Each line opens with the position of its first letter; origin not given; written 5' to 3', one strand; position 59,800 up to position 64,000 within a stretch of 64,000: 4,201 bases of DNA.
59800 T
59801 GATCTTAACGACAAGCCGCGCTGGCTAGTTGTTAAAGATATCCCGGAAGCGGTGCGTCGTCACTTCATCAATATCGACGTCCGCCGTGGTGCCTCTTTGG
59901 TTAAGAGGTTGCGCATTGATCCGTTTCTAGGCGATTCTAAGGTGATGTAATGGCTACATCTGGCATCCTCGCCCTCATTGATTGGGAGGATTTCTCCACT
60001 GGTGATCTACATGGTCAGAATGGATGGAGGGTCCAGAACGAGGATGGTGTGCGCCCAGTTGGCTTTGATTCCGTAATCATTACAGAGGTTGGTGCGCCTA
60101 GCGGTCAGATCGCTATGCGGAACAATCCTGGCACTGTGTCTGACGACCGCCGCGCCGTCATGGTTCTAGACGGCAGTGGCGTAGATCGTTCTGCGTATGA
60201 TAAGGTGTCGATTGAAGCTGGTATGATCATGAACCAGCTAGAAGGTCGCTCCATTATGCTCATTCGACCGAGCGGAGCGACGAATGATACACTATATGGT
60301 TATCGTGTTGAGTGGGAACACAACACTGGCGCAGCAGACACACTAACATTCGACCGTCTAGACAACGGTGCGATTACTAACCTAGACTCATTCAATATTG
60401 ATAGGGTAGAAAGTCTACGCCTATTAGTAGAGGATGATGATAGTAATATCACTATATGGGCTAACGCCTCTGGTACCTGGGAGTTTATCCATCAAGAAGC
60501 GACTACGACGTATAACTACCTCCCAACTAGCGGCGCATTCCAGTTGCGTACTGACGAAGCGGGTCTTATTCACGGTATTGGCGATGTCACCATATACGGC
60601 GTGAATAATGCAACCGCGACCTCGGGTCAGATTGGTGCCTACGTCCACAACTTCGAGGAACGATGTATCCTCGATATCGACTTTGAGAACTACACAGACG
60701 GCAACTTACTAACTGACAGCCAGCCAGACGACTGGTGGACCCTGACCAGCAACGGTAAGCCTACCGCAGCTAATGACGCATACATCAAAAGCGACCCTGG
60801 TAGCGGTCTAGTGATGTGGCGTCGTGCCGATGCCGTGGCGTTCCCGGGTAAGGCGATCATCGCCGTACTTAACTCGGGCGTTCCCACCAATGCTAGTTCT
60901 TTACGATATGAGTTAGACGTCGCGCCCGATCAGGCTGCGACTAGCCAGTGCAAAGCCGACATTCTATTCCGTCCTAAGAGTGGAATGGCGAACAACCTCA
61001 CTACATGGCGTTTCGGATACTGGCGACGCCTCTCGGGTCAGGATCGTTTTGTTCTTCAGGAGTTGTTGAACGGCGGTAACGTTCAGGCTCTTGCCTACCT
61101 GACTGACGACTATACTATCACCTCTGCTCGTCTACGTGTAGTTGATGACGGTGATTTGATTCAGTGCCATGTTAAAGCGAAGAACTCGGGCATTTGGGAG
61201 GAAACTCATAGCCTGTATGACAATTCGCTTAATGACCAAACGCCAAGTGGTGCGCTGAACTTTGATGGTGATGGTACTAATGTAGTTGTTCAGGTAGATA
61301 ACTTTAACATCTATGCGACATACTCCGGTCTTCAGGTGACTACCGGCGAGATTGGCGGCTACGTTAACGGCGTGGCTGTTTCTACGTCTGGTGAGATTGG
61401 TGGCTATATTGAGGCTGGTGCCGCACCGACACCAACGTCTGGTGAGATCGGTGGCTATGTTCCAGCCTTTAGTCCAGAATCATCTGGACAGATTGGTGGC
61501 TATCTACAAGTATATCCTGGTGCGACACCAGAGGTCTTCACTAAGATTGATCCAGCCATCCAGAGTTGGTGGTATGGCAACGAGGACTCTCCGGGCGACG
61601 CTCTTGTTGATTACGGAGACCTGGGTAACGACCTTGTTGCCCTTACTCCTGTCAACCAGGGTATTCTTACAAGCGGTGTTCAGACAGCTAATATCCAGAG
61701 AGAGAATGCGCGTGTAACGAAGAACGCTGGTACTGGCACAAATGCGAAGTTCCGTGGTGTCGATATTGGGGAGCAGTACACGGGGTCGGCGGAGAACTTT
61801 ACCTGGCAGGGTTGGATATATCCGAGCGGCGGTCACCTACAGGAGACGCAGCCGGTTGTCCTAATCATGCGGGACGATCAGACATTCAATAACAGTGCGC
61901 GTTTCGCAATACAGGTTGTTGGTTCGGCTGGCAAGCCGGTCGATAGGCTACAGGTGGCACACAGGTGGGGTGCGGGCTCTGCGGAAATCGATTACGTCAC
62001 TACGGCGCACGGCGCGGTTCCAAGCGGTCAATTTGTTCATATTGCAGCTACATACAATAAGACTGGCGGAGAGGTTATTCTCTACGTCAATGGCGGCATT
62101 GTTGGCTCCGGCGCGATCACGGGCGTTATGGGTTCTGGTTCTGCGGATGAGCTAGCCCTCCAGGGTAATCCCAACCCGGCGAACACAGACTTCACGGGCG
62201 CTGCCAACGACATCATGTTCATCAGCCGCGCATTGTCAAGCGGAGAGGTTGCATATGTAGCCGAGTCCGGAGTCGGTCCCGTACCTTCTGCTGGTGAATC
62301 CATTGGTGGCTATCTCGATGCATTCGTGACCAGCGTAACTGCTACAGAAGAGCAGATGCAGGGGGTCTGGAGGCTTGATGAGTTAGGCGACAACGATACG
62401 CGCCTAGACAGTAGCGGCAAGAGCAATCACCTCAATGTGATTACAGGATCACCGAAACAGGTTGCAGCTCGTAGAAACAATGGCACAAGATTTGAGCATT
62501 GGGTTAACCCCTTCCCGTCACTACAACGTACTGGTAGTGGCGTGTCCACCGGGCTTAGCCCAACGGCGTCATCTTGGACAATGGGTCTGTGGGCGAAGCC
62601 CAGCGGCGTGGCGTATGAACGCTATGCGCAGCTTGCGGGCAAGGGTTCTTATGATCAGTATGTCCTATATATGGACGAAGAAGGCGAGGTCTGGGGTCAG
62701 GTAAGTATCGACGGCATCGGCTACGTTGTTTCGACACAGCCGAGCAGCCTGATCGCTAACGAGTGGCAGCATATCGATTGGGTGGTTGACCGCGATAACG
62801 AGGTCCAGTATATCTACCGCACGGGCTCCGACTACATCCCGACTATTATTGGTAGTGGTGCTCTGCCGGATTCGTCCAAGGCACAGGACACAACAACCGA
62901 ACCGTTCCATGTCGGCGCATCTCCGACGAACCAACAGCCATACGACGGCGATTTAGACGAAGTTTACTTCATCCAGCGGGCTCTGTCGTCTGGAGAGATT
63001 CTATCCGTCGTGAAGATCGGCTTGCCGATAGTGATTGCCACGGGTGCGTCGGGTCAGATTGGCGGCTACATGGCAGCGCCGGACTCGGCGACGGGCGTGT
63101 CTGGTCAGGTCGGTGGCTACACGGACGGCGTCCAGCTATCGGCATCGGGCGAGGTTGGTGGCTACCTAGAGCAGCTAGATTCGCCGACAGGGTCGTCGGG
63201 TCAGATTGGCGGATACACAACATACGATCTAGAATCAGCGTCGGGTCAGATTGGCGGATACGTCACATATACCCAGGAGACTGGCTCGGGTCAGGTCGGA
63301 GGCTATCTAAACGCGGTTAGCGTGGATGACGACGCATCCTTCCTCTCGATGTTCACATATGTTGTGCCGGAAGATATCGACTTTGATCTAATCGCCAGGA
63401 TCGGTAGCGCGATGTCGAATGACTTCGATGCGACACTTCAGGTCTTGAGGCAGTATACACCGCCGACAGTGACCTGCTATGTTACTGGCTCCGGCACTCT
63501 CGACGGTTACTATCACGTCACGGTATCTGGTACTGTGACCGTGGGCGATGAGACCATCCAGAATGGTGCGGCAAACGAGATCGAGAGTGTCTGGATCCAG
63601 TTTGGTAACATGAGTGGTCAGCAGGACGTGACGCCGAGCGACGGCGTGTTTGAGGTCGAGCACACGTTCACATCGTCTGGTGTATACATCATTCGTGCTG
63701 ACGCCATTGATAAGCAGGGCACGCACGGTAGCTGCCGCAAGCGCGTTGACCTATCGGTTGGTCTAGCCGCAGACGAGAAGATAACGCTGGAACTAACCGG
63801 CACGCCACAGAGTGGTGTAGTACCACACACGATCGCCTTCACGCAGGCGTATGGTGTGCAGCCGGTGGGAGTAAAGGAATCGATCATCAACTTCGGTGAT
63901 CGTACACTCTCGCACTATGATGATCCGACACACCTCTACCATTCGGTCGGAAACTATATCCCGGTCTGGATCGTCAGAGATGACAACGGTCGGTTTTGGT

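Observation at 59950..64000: Giant fiber protein with about 16 SGQIGGY heptapeptide units in tandem DNA repeats plus LamG-like modules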

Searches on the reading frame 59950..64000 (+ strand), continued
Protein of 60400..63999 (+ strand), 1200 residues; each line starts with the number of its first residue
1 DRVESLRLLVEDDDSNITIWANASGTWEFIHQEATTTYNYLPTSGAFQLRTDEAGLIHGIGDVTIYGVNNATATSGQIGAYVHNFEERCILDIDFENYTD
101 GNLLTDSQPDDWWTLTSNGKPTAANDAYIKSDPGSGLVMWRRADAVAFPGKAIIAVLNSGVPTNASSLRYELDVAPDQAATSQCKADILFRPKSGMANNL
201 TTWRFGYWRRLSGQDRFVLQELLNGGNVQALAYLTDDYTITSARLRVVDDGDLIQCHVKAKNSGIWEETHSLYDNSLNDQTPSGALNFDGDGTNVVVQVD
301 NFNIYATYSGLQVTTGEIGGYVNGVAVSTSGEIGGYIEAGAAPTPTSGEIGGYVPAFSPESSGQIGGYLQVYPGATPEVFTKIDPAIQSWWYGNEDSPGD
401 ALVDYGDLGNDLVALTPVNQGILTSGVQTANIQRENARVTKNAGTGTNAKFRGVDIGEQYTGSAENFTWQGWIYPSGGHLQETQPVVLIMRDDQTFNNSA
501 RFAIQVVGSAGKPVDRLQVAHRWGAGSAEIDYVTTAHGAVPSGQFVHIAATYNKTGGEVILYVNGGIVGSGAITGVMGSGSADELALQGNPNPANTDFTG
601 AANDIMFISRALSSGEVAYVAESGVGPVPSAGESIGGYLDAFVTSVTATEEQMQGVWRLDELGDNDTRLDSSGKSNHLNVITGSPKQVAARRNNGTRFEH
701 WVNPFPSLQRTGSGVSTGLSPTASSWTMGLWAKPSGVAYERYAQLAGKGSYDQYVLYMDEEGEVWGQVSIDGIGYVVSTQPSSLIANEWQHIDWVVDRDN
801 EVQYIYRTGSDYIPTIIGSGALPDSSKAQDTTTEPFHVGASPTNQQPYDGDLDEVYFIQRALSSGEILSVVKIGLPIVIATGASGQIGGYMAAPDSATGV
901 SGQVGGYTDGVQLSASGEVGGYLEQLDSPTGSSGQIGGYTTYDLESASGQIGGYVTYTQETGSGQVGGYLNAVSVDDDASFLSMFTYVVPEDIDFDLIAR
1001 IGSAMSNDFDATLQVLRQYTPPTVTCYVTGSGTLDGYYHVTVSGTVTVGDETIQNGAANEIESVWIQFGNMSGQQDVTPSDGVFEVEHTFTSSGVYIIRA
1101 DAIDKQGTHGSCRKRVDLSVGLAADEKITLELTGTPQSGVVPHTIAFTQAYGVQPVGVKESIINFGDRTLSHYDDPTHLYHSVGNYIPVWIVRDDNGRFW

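Call 58: fold_search(model_id=the predicted structure, library=pdb)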
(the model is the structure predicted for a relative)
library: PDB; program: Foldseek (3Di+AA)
matches with E <= 10: 1313; with E <= 0.001: 68
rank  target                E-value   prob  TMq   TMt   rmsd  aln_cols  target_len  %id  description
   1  3pdd                  4.0e-06  1.00  0.20  0.32  18.5       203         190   17  Structures of Clostridium thermocellum CbhA fibronectin(III)-like modules (released 2011-11-23)
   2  6kzb_A                5.6e-06  1.00  0.22  0.12  18.0       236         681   11  Transglutaminase2 complexed with calcium (released 2020-12-09)
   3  6kzb_B                8.3e-06  1.00  0.21  0.12  18.1       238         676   10  Transglutaminase2 complexed with calcium (released 2020-12-09)
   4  2yn5_A                9.3e-06  1.00  0.19  0.23  18.9       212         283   16  Structural insight into the giant calcium-binding adhesin SiiE: implications for the adhesion of Salmonella enterica t (released 2013-04-03)
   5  6fg9_A                9.8e-06  1.00  0.21  0.09  18.8       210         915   16  Mouse SORCS2 ectodomain (sortilin related VPS10 domain containing receptor 2) (released 2018-08-01)
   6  6a8p_A                1.2e-05  1.00  0.21  0.12  18.1       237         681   11  Transglutaminase 2 mutant G224V in complex with GTP (released 2018-09-26)
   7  7uzs                  1.5e-05  1.00  0.20  0.11  19.0       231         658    9  Protein 4.2 (local refinement from consensus reconstruction of ankyrin complex classes) (released 2022-07-20)
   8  2yn3_A                2.6e-05  1.00  0.20  0.25  21.7       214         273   15  Structural insight into the giant calcium-binding adhesin SiiE: implications for the adhesion of Salmonella enterica t (released 2013-04-03)
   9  4pyg_A                2.6e-05  1.00  0.21  0.12  18.1       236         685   10  Transglutaminase2 complexed with GTP (released 2015-02-11)
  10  6fg9_B                2.9e-05  1.00  0.22  0.09  19.7       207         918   15  Mouse SORCS2 ectodomain (sortilin related VPS10 domain containing receptor 2) (released 2018-08-01)
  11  6a8p_C                3.1e-05  1.00  0.19  0.10  18.7       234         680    9  Transglutaminase 2 mutant G224V in complex with GTP (released 2018-09-26)
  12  1kv3_A                3.8e-05  1.00  0.20  0.11  18.1       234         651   11  HUMAN TISSUE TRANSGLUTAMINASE IN GDP BOUND FORM (released 2002-03-13)
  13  6ffy_A                4.1e-05  1.00  0.22  0.09  17.6       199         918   17  Structure of the mouse SorCS2-NGF complex (released 2018-08-01)
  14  8cs9_X                5.1e-05  1.00  0.20  0.11  19.1       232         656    9  Composite reconstruction of Class 1 of the erythrocyte ankyrin-1 complex (released 2022-07-20)
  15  3ly6_A                5.4e-05  1.00  0.21  0.12  18.0       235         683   11  Crystal structure of human transglutaminase 2 complex with adenosine 5' Triphosphate (released 2010-08-18)
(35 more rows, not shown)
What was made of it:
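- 63454..63759 (+): First PKD/Ig-like beta-sandwich. Foldseek finds tandem Ig/FN3/PKD folds (call 58).
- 63760..64000 (+): Second PKD domain, cut by the window end (10 residues missing). ColG PKD, TM-score 0.73 (call 58).
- Closest known: Tandem PKD domains of clostridial collagenases ColH and ColG. Same: The model superposes on ColG PKD at TM-score 0.73 (call 58).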

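Call 75: search_protein_families(library=pfam, proteins=[P0008, P0012, P0023], max_evalue=1)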
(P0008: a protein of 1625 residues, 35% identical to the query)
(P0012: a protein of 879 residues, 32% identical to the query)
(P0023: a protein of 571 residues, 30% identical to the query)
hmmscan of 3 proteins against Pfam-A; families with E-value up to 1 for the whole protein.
P0008 (1625 aa): 2 families
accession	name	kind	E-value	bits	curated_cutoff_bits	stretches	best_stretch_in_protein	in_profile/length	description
PF18911.6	PKD_4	-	6e-12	45.9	27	2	1572-1615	33-76/85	PKD domain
PF00801.26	PKD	-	5.2e-09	36.4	23.5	2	1474-1532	27-79/80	PKD domain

P0012 (879 aa): 3 families
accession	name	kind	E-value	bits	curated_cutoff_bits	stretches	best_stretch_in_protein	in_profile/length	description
PF13385.13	Laminin_G_3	-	4.6e-15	56.5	27.6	2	377-533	12-151/151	Concanavalin A-like lectin/glucanases superfamily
PF18911.6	PKD_4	-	1.9e-09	37.9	27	2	705-782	8-77/85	PKD domain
PF00801.26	PKD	-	2.6e-05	24.6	23.5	1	716-781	16-73/80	PKD domain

P0023 (571 aa): 4 families
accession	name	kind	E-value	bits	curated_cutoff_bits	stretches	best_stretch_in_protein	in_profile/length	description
PF13385.13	Laminin_G_3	-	7e-24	85.1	27.6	1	75-240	2-151/151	Concanavalin A-like lectin/glucanases superfamily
PF18911.6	PKD_4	-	1.8e-09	37.9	27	1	406-473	22-78/85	PKD domain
PF00801.26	PKD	-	2.2e-05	24.8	23.5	1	418-476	29-79/80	PKD domain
PF07953.20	Toxin_R_bind_N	-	0.013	15.6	23.8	1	96-195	55-153/191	Clostridium neurotoxin, N-terminal receptor binding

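Call 78: fold_search(model_id=the predicted structure, library=viral)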
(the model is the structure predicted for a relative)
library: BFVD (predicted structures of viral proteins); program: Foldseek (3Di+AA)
matches with E <= 10: 901; with E <= 0.001: 80
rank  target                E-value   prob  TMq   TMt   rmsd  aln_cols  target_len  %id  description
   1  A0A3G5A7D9            2.3e-09  1.00  0.21  0.08  25.6       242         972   18  Subtilase family serine protease [Homavirus sp.]
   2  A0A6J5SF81            6.7e-07  1.00  0.21  0.23  22.3       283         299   15  PKD domain-containing protein [uncultured Caudovirales phage]
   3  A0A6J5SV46            1.6e-06  1.00  0.23  0.16  35.2       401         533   14  Collagen triple helix repeat [uncultured Caudovirales phage]
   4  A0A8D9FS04            3.1e-06  1.00  0.22  0.06  24.4       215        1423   17  Putative signaling protein [uncultured marine phage]
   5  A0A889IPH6            3.7e-06  1.00  0.18  0.22  17.1       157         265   16  (no name in the UniProt tables at hand)
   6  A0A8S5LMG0            3.9e-06  1.00  0.21  0.16  25.8       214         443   17  Uncharacterized protein [Siphoviridae sp. ctDuC3]
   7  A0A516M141            4.4e-06  1.00  0.20  0.21  19.1       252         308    9  (no name in the UniProt tables at hand)
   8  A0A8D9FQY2            5.2e-06  1.00  0.21  0.17  21.6       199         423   18  Protease 1 [uncultured marine phage]
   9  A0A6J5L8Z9            1.1e-05  0.99  0.16  0.24  22.5       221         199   13  Gliding motility-associated, C-terminal domain [uncultured Caudovirales phage]
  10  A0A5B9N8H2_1          1.5e-05  1.00  0.20  0.08  16.6       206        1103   14  (no name in the UniProt tables at hand)
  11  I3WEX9                1.6e-05  0.98  0.19  0.16  22.6       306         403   10  Rh152/Rh151 [Rhesus cytomegalovirus (strain 68-1)]
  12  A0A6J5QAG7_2          1.7e-05  1.00  0.20  0.09  22.0       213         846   15  Tip attachment protein J [uncultured Caudovirales phage]
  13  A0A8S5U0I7            1.7e-05  1.00  0.20  0.27  21.9       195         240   11  Uncharacterized protein [Siphoviridae sp. ctNEy24]
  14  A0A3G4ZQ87            2.4e-05  1.00  0.21  0.10  24.0       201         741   17  Subtilase family serine protease [Barrevirus sp.]
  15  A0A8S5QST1            2.4e-05  1.00  0.22  0.14  20.5       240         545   12  Uncharacterized protein [Podoviridae sp. ctKS020]
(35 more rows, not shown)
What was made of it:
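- BFVD matches are generic (call 78).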

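Call 90: find_related_loci(query=A1, collection=metagenome_contigs, flank=6000)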
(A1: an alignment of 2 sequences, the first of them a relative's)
Query A1 (1360 aa) in metagenome_contigs; peptide patterns used: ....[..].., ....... (x = any residue, [..] = any of these).
543 stretches matched a pattern; 2 encode a relative of the query (tblastn E <= 1e-3); 2 distinct loci.
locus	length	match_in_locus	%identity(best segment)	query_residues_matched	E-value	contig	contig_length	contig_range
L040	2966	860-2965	73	7-1257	0e+0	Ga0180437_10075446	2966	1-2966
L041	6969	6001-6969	65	7-1089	5e-23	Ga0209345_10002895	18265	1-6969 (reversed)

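Call 93: search_solved_structures(query=A5, max_evalue=0.01)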
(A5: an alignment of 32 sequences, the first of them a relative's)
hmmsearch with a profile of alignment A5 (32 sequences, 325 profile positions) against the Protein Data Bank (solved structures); distinct sequences matched with E-value up to 0.01: 14.
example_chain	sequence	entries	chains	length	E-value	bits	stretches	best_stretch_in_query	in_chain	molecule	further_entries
9lqj_A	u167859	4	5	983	1.6e-15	60.2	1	164-319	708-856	Collagenase ColH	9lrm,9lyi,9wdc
9lrk_A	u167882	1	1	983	1.6e-15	60.1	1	164-319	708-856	Collagenase ColH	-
4jrw_A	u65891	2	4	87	6.5e-10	41.7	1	249-324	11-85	Collagenase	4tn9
2y72_A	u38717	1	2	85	6.5e-10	41.7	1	248-324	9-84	COLLAGENASE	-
4aqo_A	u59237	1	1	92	7.3e-10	41.6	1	248-324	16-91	COLLAGENASE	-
4jgu_A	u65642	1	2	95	1.6e-08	37.1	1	248-319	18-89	ColH protein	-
4u6t_A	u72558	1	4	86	3.2e-08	36.2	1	251-315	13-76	ColH protein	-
2y3u_A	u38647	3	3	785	3.3e-08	36.1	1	249-323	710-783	COLLAGENASE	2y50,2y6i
4u7k_A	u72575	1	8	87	3.3e-08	36.1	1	251-315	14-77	ColH protein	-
4l9d_A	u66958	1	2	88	8.6e-07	31.5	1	262-313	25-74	Protease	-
2c26_A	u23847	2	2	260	2.4e-05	26.7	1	153-236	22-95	ENDOGLUCANASE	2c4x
1l0q_A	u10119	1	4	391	6.3e-05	25.3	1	275-313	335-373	Surface layer protein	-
6aem_A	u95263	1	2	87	9e-05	24.8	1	272-317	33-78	PKD domain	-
2kzw_A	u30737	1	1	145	0.0001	24.6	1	241-310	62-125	Uncharacterized protein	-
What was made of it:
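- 63454..63759 (+): The family profile matches the collagenase ColH PKD tandem, E 1.6e-15 (call 93).
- On PKD domain (PF18911 / PF00801): The profile hits the ColH PKD tandem at E 1.6e-15 (call 93).
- Closest known: Tandem PKD domains of clostridial collagenases ColH and ColG. Same: The family profile matches the ColH PKD1-PKD2 tandem (E 1.6e-15, call 93).
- PKD and Ig tandems are typical of monomeric adhesins such as SiiE, the ice-binding adhesin and collagenase (calls 58, 93).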

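Call 94: search_protein_families(library=phrogs, alignment_id=A5, max_evalue=0.001)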
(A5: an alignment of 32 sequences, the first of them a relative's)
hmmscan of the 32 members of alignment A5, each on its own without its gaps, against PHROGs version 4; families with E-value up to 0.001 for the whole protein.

A. member 1, L001:3589-4611:+ (341 aa): 0 families

B. families by the number of members that match (of 32 scanned): 0 families

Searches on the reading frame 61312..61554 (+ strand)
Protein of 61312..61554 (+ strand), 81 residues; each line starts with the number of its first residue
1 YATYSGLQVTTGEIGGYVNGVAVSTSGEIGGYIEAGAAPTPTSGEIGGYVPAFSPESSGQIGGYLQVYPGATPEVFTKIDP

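Call 28: search_protein_families(library=pfam, proteins=[window:61312-61554:+], max_evalue=10)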
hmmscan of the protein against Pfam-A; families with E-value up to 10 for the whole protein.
window:61312-61554:+ (81 aa): 1 family
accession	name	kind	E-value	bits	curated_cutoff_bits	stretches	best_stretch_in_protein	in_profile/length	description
PF03867.19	FTZ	-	0.045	13.8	25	1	36-77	181-222/269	Fushi tarazu (FTZ), N-terminal region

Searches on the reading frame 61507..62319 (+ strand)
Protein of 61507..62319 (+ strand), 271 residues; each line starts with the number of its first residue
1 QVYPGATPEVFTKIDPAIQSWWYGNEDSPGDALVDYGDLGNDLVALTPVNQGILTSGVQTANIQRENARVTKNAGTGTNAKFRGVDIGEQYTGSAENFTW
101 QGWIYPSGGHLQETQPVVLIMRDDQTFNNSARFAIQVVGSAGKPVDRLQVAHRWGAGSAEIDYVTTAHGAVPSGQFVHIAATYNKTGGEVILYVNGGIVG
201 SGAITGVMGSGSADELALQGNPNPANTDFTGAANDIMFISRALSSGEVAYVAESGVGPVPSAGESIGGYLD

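Call 28: search_protein_families(library=pfam, proteins=[window:61507-62319:+], max_evalue=10)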
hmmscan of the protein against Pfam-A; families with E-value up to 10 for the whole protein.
window:61507-62319:+ (271 aa): 1 family
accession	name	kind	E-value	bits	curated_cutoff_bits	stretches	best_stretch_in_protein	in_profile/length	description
PF13385.13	Laminin_G_3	-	3.6e-17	63.4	27.6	1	85-249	7-151/151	Concanavalin A-like lectin/glucanases superfamily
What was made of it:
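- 61507..62289 (+): LamG1 module. The Laminin_G_3 match covers 61759-62253. Pfam PF13385, E 3.6e-17, 63.4 bits (call 28).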

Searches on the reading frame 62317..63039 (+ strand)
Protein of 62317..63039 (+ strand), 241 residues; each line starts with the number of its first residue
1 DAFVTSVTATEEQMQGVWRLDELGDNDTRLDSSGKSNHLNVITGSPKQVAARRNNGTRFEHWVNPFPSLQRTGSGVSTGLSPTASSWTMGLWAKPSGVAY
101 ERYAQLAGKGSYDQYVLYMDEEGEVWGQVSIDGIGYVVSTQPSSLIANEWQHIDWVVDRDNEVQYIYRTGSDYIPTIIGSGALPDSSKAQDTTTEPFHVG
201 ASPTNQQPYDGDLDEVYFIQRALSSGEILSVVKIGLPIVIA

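Call 28: search_protein_families(library=pfam, proteins=[window:62317-63039:+], max_evalue=10)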
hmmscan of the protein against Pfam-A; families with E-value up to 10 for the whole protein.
window:62317-63039:+ (241 aa): 1 family
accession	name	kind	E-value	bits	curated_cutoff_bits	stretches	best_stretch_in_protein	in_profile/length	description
PF13385.13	Laminin_G_3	-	3e-14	53.8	27.6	1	83-228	15-150/151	Concanavalin A-like lectin/glucanases superfamily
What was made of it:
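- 62317..63039 (+): LamG2 module. The Laminin_G_3 match covers 62563-63000. Pfam PF13385, E 3e-14, 53.8 bits (call 28).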

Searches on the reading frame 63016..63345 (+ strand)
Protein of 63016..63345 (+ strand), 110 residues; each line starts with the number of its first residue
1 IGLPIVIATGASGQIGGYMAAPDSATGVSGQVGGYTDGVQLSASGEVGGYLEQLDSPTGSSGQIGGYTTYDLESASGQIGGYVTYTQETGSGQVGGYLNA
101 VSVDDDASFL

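Call 23: find_homologous_proteins(query=window:63016-63345:+, max_evalue=0.01)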
Query window:63016-63345:+: 224 candidates shared short words with the query, none scored E <= 0.01.
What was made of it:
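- Tried and rejected: A protein-database search with the six-repeat block alone returned nothing, not even the protein itself (call 23).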

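Call 28: search_protein_families(library=pfam, proteins=[window:63031-63339:+], max_evalue=10)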
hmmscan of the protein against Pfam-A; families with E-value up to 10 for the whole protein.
window:63031-63339:+ (103 aa): 1 family
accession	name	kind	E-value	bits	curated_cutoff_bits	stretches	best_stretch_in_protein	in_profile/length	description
PF11998.13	DUF3493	-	0.54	10.9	27.1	1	2-27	24-49/79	Low psii accumulation1 / Rep27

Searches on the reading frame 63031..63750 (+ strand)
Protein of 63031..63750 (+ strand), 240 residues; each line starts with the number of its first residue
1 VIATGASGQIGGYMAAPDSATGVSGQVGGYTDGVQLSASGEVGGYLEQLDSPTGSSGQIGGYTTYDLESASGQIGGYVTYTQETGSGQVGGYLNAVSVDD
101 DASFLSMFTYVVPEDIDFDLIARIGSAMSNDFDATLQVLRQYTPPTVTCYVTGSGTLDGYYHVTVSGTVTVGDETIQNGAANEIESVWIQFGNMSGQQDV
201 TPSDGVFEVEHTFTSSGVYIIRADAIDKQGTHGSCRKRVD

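Call 49: find_homologous_proteins(query=A4, max_evalue=0.00001)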
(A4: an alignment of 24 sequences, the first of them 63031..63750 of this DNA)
Query A4 (24 sequences) (240 aa, profile of the alignment): 4 proteins with E <= 0.00001 among 8000 candidates.
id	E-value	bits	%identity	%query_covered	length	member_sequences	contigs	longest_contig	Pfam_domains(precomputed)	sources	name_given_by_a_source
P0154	1.3e-51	193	27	73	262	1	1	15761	PF00801.27,PF18911.7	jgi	-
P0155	8.0e-39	151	26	52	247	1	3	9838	PF00801.27,PF18911.7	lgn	-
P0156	1.9e-36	144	24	58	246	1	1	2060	PF00801.27,PF18911.7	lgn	-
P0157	1.4e-25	108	32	13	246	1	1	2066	PF00801.27,PF18911.7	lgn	-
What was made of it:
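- Tried and rejected: A profile of the module (A4) returned only four small PKD proteins, because the word index was swamped (call 49).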
